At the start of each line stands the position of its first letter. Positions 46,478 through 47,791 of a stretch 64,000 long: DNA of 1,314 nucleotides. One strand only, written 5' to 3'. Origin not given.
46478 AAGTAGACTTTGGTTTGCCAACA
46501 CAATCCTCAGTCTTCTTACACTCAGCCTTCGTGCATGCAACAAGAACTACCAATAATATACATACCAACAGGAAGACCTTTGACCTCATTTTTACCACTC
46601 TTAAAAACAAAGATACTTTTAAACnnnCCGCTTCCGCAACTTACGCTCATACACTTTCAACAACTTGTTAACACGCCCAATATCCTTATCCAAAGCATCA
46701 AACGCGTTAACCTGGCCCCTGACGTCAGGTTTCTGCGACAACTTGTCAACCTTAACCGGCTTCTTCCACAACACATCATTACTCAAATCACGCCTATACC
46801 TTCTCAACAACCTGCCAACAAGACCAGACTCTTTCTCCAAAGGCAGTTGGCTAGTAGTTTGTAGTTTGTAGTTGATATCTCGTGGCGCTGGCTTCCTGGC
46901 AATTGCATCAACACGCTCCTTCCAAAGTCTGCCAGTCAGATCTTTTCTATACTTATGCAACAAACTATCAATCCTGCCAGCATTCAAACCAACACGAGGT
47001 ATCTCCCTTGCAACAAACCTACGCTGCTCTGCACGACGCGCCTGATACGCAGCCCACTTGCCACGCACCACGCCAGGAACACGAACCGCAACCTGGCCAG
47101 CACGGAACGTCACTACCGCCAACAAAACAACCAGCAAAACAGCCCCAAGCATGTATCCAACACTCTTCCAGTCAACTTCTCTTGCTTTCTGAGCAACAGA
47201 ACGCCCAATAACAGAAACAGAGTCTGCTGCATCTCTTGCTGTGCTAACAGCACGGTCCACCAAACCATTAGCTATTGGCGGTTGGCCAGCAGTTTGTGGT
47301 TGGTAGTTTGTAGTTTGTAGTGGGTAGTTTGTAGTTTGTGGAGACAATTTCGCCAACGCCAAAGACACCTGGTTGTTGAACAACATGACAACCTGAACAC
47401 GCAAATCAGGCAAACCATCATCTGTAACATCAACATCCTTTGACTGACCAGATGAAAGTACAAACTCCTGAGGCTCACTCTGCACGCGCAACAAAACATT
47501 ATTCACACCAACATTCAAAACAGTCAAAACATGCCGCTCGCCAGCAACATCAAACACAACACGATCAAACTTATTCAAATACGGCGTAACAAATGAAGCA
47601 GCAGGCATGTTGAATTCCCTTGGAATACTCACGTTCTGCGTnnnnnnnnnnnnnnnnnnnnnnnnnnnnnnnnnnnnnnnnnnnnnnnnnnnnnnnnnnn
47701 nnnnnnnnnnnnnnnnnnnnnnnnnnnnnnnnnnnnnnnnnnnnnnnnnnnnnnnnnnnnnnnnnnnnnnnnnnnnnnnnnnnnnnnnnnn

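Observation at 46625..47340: Repetitive cytoplasmic tail on the giant surface protein, partly built from the intergenic heptamer repeat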

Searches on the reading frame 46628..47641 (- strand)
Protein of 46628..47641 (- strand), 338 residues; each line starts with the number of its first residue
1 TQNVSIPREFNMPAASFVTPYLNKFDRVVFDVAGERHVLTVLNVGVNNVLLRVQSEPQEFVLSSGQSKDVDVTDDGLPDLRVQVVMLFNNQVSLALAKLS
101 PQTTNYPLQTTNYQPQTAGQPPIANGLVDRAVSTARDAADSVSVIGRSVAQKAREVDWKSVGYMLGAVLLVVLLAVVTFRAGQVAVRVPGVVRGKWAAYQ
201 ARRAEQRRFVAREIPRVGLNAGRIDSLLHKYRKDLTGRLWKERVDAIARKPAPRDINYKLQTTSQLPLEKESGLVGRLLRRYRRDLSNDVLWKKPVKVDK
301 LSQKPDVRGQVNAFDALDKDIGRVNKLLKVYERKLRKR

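Call 15: find_homologous_proteins(query=window:46628-47641:-, max_evalue=0.001)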
Query window:46628-47641:-: 8000 candidates shared short words with the query, none scored E <= 0.001.
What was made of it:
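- Tried and rejected: Word-indexed homology search with the last 338 aa found nothing (call 15).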

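Call 17: find_related_loci(query=window:46628-47641:-, collection=genome_contigs, flank=10000)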
Query window:46628-47641:- (338 aa) in genome_contigs; peptide patterns used: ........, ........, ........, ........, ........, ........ (x = any residue, [..] = any of these).
55 stretches matched a pattern, but none encodes a relative of the query by tblastn (E <= 1e-3).

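Call 23: search_protein_representatives(protein=window:46628-47641:-)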
Query: 338 residues. Proteins with E-value up to 0.001 (for the whole library): 153; up to 1e-10: 2; up to 1e-30: 2. The best 150 are listed.
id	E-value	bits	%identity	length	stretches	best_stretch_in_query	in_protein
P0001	4.0e-214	725.8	100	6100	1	1-338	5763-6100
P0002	4.3e-37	144.2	53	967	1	4-179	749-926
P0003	1.6e-09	53.6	40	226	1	19-104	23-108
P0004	2.1e-09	53.3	31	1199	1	4-178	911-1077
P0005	2.4e-09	53.1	28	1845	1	4-177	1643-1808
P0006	3.1e-09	52.7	40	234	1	10-99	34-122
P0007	4.0e-09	52.4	34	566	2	31-100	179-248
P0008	4.1e-09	52.3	34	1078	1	8-128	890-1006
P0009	1.0e-08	51.0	30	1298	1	10-167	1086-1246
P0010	2.7e-08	49.6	39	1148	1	17-103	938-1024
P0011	3.2e-08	49.4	30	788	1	16-179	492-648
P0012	3.4e-08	49.3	28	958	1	7-187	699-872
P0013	4.0e-08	49.1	44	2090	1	12-105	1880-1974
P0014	4.9e-08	48.8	41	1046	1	19-101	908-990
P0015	9.0e-08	47.9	29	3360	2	8-179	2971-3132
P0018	1.8e-07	46.9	41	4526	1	7-100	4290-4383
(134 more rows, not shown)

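Call 26: list_cluster_members(proteins=[P0001, P0002, P0018, P0009, P0005])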
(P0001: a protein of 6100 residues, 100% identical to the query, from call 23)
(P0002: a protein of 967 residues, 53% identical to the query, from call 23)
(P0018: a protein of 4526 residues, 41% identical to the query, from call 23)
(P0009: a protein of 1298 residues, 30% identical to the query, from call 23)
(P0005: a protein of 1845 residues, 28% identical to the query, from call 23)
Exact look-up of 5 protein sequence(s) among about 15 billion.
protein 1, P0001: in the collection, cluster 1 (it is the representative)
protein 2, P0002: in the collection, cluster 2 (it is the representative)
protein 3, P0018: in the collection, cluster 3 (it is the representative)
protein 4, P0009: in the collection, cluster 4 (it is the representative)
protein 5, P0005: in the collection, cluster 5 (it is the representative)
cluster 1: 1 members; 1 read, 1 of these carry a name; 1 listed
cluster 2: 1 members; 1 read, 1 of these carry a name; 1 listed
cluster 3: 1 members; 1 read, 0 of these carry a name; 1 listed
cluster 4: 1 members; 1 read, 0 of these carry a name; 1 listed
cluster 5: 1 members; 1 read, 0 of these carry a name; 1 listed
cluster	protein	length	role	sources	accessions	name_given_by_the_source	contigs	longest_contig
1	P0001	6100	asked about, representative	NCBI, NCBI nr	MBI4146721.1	right-handed parallel beta-helix repeat-containing protein [Candidatus Woesearchaeota ...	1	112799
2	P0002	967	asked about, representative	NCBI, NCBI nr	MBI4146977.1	DUF11 domain-containing protein, partial [Candidatus Woesearchaeota archaeon] | DUF11 domain-containing protein [Candidatus Woesearchaeota archaeon]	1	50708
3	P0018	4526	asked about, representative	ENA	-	-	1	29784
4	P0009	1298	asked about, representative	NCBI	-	-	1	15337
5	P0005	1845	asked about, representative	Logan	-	-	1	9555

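Call 27: find_encoding_contigs(protein=P0002, flank=10000, max_places=3)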
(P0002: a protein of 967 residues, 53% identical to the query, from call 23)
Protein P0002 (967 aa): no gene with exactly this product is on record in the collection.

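Call 39: find_related_loci(query=window:46628-47641:-, collection=metagenome_contigs, flank=6000)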
Query window:46628-47641:- (338 aa) in metagenome_contigs; peptide patterns used: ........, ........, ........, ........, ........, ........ (x = any residue, [..] = any of these).
70 stretches matched a pattern, but none encodes a relative of the query by tblastn (E <= 1e-3).
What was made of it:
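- On Heptanucleotide simple repeats embedded in an ORF (as for TAACTGA/LSVISYQ): No strain data (calls 17, 39).
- On Phase-variable contingency locus: No reads are available, and no related strain was found in the genome or metagenome collections (calls 17, 39).
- No strain variants could be found (calls 17, 39).
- Tried and rejected: Protein-guided scans of genome_contigs and metagenome_contigs found no relative, so there is no strain comparison (calls 17, 39). find_encoding_contigs for P0002 found no record (call 27).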

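Call 45: predict_structure(protein=window:46628-47641:-)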
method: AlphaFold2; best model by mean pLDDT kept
length: 338 residues; sequences in the alignment: 1
mean_pLDDT: 45.4   pTM: 0.19
mean pLDDT of the five models: 45.4, 41.6, 36.1, 34.8, 31.2
residues with pLDDT >= 90: 0; 70-90: 24; 50-70: 67; < 50: 247
segments of 3 or more residues with pLDDT < 50: 1-38, 40-127, 187-190, 209-228, 230-235, 237-318
pLDDT, mean of each block of 10 residues (from residue 1): 35 41 47 45 38 36 27 31 32 30 30 35 48 57 59 71 82 80 53 54 51 43 44 46 43 34 34 43 39 36 39 46 56 59
secondary structure, 60 per line:
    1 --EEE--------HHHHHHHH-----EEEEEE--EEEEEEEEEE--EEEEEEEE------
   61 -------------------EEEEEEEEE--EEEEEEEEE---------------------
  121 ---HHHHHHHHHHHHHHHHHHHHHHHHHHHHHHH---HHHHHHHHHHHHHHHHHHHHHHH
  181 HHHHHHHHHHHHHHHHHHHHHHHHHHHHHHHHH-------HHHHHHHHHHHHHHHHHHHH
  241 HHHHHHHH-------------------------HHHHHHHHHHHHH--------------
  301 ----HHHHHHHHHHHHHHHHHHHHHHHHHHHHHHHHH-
elements in order: E3-5 H14-21 E27-32 E35-44 E47-54 E80-88 E91-99 H124-154 H158-213 H221-248 H274-286 H305-337
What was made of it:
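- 47162..47269 (-): Juxtamembrane extracellular segment (GLVDRAV...REVDWKS), helical in a low-confidence model. call 45 (low confidence)
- On Heptanucleotide simple repeats embedded in an ORF (as for TAACTGA/LSVISYQ): The tail copy lies between modelled helices in a low-confidence model (call 45).
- The repeats are helical and the heptamer segments lack secondary structure in the single-sequence model, which is low confidence (pLDDT 45, call 45). The tail model has low confidence (call 45).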

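Call 52: search_protein_families(library=pfam, proteins=[window:46628-47641:-], max_evalue=10)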
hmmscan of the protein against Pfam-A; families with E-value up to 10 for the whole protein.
window:46628-47641:- (338 aa): 0 families

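Call 53: search_protein_families(library=ncbifam, proteins=[window:46628-47641:-], max_evalue=10)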
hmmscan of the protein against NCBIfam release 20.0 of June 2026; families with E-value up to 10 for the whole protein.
window:46628-47641:- (338 aa): 0 families

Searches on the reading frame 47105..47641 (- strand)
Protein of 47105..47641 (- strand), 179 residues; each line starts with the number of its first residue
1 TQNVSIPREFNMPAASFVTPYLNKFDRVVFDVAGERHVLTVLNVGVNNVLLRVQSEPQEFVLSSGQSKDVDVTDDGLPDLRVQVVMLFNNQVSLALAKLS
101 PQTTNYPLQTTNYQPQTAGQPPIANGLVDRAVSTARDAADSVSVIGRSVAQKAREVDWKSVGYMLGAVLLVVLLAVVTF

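Call 75: search_solved_structures(query=window:47105-47641:-, max_evalue=1)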
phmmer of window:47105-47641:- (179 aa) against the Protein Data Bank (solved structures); distinct sequences matched with E-value up to 1: 0.
